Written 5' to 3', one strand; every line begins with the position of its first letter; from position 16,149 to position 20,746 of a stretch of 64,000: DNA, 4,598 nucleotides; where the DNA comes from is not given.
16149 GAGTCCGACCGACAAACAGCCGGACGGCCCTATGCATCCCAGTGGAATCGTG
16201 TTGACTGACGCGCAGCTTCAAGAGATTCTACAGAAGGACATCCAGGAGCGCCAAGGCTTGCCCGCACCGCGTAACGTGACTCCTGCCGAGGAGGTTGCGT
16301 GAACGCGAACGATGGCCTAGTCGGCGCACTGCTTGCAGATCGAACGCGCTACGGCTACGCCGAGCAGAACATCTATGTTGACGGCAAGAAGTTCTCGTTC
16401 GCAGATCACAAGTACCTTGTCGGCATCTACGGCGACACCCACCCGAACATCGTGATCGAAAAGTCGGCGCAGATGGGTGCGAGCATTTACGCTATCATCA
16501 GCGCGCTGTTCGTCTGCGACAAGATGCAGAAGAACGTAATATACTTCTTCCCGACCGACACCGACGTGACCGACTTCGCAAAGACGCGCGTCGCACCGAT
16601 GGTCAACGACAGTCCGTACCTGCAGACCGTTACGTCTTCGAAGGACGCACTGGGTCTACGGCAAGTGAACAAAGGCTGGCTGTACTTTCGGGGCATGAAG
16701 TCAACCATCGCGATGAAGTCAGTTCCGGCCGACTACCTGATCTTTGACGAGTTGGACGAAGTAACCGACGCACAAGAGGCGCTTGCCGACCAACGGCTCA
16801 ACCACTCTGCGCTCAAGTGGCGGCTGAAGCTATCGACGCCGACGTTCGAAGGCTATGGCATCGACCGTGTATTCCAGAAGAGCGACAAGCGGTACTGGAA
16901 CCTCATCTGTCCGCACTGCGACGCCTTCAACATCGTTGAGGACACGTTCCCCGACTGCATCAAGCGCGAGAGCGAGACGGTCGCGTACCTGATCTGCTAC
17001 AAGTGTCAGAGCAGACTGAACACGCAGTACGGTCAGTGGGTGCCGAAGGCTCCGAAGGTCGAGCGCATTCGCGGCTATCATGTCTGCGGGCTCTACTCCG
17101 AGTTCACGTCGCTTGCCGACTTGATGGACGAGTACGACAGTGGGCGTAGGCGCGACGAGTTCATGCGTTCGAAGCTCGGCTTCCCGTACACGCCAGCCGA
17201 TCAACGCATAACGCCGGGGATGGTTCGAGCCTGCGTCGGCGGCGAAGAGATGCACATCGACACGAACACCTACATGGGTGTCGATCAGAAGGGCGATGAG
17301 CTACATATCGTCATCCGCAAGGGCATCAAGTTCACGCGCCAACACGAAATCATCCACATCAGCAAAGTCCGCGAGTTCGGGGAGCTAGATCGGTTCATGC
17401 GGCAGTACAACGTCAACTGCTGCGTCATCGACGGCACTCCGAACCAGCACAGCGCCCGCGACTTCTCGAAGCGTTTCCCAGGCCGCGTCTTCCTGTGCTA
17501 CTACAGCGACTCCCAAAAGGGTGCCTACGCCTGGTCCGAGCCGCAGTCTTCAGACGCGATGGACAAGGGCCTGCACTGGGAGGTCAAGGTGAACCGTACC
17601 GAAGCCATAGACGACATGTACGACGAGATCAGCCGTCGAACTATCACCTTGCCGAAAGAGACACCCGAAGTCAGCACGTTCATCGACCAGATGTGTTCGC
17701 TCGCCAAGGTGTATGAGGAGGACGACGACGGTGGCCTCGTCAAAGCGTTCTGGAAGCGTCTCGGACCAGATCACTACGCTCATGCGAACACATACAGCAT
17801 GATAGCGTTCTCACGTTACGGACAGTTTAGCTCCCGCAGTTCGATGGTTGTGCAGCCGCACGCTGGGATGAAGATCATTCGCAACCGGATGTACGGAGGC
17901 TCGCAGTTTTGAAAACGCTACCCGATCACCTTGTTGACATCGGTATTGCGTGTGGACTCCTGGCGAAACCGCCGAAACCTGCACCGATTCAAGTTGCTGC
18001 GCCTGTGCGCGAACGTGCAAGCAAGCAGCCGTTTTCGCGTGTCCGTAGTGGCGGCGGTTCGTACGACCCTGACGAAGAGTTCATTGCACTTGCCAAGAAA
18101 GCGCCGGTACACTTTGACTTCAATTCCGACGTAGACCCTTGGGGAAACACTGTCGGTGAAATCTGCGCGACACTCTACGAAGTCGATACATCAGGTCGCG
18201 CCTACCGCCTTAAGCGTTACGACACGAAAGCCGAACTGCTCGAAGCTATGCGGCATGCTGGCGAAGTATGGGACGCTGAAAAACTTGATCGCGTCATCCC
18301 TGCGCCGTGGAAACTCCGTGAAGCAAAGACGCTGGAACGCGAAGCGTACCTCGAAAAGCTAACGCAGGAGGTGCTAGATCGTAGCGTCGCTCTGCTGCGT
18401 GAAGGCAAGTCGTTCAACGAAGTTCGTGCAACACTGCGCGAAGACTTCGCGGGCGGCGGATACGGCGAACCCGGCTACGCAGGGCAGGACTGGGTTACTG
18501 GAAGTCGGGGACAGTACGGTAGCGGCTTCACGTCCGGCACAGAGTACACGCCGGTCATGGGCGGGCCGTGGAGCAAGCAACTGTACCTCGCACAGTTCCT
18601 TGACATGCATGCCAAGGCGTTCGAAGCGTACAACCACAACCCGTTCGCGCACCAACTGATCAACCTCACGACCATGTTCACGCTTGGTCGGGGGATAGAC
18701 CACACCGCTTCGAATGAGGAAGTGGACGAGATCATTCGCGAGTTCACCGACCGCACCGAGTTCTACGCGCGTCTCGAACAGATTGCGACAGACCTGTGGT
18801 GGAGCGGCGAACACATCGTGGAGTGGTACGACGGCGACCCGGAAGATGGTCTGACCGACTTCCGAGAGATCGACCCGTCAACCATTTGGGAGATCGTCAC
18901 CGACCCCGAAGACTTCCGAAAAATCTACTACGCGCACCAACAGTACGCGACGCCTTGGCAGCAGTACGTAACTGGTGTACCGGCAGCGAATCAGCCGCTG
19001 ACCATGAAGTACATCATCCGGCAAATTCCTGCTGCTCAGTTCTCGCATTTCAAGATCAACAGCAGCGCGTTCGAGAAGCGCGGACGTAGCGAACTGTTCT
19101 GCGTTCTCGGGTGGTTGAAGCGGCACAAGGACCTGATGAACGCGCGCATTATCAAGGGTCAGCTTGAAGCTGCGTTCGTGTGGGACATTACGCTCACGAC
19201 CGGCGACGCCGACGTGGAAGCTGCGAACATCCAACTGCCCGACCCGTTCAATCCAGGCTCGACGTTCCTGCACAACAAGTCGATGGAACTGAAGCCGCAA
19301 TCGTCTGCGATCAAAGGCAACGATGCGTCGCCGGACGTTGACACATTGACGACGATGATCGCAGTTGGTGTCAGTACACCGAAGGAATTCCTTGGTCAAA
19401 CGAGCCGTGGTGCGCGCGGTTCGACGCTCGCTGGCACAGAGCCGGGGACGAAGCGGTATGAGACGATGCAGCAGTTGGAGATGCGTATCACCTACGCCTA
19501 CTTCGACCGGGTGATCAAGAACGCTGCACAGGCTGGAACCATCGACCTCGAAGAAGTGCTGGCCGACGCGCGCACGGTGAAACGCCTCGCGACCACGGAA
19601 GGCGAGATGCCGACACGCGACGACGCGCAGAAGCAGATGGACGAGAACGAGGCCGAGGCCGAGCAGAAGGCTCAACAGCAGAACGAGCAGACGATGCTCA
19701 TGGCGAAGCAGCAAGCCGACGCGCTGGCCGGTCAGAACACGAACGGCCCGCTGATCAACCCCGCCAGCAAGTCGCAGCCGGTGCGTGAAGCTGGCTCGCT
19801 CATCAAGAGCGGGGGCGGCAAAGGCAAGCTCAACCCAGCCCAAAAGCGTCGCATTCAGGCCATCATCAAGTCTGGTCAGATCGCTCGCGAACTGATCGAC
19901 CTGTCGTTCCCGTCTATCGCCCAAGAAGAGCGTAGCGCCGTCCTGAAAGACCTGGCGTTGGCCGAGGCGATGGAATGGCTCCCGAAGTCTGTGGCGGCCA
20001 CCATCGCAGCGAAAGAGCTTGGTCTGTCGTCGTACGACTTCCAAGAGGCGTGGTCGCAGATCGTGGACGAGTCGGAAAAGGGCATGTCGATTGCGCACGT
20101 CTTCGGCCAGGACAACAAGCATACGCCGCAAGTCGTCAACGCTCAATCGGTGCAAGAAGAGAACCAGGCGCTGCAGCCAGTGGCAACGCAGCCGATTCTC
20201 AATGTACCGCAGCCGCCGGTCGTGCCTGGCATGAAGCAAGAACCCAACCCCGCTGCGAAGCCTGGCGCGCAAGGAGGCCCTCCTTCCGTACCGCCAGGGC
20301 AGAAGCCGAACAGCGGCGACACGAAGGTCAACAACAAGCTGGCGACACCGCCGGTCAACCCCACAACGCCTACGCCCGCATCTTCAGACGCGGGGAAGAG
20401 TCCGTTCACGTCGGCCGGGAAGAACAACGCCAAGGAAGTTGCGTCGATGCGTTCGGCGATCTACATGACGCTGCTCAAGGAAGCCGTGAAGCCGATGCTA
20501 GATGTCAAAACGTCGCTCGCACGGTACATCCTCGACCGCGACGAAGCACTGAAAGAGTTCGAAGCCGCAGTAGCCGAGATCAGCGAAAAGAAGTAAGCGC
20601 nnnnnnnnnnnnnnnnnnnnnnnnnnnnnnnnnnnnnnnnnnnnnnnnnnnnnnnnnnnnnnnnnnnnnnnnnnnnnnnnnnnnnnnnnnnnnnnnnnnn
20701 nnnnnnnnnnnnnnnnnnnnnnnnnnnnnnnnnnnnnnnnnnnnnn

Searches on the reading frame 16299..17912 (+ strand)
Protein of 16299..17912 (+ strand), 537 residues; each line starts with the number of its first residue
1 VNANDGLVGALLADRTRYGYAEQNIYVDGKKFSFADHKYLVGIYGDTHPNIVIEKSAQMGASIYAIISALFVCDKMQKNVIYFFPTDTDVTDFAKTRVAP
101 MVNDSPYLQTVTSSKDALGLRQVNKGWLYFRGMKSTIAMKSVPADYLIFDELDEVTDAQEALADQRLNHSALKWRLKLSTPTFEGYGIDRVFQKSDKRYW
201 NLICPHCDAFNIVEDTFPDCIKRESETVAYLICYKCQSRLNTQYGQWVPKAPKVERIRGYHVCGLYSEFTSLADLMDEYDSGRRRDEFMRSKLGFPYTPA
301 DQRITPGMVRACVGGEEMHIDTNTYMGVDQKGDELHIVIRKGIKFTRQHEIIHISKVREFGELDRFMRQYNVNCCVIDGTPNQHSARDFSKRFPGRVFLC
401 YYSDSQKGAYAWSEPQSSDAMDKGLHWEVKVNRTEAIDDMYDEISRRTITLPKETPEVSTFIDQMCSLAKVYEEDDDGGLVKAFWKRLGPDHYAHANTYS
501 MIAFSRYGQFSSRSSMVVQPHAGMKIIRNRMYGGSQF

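Call 13: search_protein_families(library=phrogs, proteins=[window:16299-17912:+], max_evalue=0.001)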
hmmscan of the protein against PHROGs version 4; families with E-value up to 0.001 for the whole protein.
window:16299-17912:+ (537 aa): 7 families
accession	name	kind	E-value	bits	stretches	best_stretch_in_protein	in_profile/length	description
phrog_675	-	head and packaging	9.8e-112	375.1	1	14-513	21-556/576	terminase large subunit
phrog_15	-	head and packaging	3.7e-35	122.6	1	51-281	402-663/1330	terminase large subunit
phrog_12876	-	head and packaging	1.3e-21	78.3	1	86-214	2-130/235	terminase large subunit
phrog_21311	-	head and packaging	1.6e-12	48.7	1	85-245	2-187/218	terminase large subunit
phrog_2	-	head and packaging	7.7e-10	39.1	1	32-444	262-587/807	terminase large subunit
phrog_4145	-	head and packaging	2.3e-05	24.8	1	51-112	72-133/209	terminase large subunit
phrog_9315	-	head and packaging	0.00021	22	1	37-97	66-129/130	terminase large subunit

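Call 14: search_protein_families(library=pfam, proteins=[window:16299-17912:+], max_evalue=0.001)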
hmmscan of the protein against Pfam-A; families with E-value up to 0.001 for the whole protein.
window:16299-17912:+ (537 aa): 2 families
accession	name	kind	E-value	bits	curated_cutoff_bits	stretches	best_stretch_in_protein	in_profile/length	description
PF05876.18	GpA_ATPase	-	2.6e-25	90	25.6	1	49-242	28-235/247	Phage terminase large subunit gpA, ATPase domain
PF03237.21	Terminase_6N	-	0.00012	22.2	22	1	53-181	2-134/215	Terminase large subunit, T4likevirus-type, N-terminal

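Call 24: search_dna_similar(query=window:16299-17912:+, collection=phages, mode=protein, max_rows=15)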
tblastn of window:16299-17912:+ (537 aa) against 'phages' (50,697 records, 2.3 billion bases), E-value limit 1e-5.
Records with a match: 1028; places in all: 1028; records where one place covers at least 80% of the query: 431.
Best place of each record, by identity: <60% 1028.
By first word of the organism name: Staphylococcus 336; Bacillus 274; Enterococcus 64; Listeria 54; Vibrio 44; Pseudomonas 40; Escherichia 30; Lactobacillus 23; Bacteriophage 21; Ralstonia 16; and 44 more.
By host as written in the record: Staphylococcus aureus 113; - 112; Listeria monocytogenes 43; Bacillus subtilis 33; Bacillus cereus 27; Staphylococcus sp. 26; Pseudomonas aeruginosa 24; Staphylococcus carnosus TM300 22; and 277 more.
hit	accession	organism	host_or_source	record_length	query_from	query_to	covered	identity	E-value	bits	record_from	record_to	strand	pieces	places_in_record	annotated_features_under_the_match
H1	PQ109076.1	Thermus phage Lalka27a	Thermus thermophilus HB27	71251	29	506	89%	28.8%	3e-41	165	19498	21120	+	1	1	TerL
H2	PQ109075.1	Thermus phage Lalka8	Thermus thermophilus HB8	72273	29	506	89%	28.8%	2e-41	165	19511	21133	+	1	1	TerL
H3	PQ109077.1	Thermus phage Lalka27b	Thermus thermophilus HB27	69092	29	506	89%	27.8%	9e-39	157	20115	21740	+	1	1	TerL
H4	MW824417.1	Vibrio phage 264E42.1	Vibrio crassostreae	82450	20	512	92%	26.6%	2e-33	141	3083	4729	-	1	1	hypothetical protein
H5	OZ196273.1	Vibrio phage K120 g1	Seawater and oysters mix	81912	20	512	92%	26.6%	3e-33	141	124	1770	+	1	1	terminase large subunit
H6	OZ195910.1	Vibrio phage K478b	Seawater and oysters mix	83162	20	512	92%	26.4%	7e-32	137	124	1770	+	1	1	terminase large subunit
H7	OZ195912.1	Vibrio phage K478a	Seawater and oysters mix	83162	20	512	92%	26.4%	7e-32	137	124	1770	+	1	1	terminase large subunit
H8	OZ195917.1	Vibrio phage K468a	Seawater and oysters mix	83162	20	512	92%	26.4%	7e-32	137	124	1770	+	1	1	terminase large subunit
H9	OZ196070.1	Vibrio phage K449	Seawater and oysters mix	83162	20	512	92%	26.4%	7e-32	137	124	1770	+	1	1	terminase large subunit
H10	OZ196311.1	Vibrio phage K473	Seawater and oysters mix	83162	20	512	92%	26.4%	7e-32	137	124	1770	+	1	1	terminase large subunit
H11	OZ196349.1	Vibrio phage K381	Seawater and oysters mix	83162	20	512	92%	26.4%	7e-32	137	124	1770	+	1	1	terminase large subunit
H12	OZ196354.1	Vibrio phage K376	Seawater and oysters mix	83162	20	512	92%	26.4%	7e-32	137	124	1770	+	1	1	terminase large subunit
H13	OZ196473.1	Vibrio phage K486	Seawater and oysters mix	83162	20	512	92%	26.4%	7e-32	137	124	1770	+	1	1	terminase large subunit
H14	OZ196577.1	Vibrio phage K405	Seawater and oysters mix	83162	20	512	92%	26.4%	7e-32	137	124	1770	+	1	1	terminase large subunit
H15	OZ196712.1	Vibrio phage K462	Seawater and oysters mix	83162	20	512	92%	26.4%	7e-32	137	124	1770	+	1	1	terminase large subunit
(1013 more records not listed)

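Call 34: get_annotated_region(hit=H1, flank=20000)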
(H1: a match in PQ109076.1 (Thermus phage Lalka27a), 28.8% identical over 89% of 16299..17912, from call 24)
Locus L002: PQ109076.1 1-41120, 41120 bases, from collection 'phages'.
description: Thermus phage Lalka27a, complete genome.
organism: Thermus phage Lalka27a (NCBI taxid 3289877)
taxonomy: Viruses
host: Thermus thermophilus HB27; source: hot spring; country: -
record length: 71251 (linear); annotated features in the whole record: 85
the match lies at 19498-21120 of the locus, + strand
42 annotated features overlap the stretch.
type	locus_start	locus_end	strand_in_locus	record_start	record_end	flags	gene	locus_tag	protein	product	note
CDS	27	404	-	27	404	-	-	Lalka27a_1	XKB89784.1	Ulx-like anti-restriction protein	-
CDS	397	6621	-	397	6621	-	-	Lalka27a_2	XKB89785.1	DarB-like anti-restriction protein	-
CDS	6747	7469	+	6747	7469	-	-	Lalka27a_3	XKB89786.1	ssDNA binding protein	-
CDS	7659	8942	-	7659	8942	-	-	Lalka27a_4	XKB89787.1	hypothetical protein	-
CDS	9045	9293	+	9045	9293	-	-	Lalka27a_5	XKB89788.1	hypothetical protein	-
CDS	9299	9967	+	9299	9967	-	-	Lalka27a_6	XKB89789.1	hypothetical protein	-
CDS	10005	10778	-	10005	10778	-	-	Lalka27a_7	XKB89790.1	hypothetical protein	-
CDS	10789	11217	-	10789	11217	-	-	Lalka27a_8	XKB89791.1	hypothetical protein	-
CDS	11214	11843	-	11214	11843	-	-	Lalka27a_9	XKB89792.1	hypothetical protein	-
CDS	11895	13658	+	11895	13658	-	-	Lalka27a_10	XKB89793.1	portal protein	-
CDS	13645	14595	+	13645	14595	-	-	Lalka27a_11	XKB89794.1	minor head protein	-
CDS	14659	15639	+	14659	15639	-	-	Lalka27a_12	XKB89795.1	vWA domain-containing protein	-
CDS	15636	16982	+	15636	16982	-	-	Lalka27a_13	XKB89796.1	hypothetical protein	-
CDS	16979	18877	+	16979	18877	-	-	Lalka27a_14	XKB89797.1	AAA family ATPase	-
CDS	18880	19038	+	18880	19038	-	-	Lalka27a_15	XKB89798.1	hypothetical protein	-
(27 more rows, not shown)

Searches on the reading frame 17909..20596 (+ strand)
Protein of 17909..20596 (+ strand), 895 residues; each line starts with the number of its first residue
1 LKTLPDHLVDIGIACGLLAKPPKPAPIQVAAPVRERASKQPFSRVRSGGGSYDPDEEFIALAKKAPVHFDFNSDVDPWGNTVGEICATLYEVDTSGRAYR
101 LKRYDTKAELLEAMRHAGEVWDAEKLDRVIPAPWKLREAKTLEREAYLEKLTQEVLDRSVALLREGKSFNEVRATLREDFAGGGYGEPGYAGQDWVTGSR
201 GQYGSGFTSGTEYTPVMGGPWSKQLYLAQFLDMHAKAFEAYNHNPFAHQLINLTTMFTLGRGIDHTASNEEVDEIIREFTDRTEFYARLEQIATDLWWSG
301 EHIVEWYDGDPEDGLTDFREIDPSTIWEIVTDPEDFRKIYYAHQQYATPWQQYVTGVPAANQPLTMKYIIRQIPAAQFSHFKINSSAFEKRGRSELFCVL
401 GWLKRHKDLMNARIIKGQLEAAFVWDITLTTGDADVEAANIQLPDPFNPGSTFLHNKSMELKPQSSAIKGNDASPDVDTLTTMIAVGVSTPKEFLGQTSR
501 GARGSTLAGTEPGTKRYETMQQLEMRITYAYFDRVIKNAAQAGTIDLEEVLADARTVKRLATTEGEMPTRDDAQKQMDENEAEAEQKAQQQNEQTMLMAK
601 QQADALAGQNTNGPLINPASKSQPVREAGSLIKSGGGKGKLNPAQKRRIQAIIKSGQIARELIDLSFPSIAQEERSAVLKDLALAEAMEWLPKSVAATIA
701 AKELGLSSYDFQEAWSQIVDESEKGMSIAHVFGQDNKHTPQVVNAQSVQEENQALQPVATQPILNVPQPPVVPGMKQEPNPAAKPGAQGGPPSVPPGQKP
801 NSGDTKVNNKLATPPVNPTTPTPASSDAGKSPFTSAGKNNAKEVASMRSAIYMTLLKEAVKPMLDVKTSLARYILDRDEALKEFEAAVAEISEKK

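Call 13: search_protein_families(library=phrogs, proteins=[window:17909-20596:+], max_evalue=0.001)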
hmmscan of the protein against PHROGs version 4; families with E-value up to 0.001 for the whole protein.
window:17909-20596:+ (895 aa): 3 families
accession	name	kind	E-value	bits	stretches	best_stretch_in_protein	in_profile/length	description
phrog_21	-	head and packaging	7.5e-13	48.1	1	271-604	126-485/1362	portal protein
phrog_10963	-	head and packaging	1.1e-11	45.1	1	243-713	81-451/503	portal protein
phrog_64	-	head and packaging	1e-05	25.3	1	244-343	126-223/547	portal protein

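Call 14: search_protein_families(library=pfam, proteins=[window:17909-20596:+], max_evalue=0.001)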
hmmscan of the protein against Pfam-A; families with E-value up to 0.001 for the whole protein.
window:17909-20596:+ (895 aa): 0 families
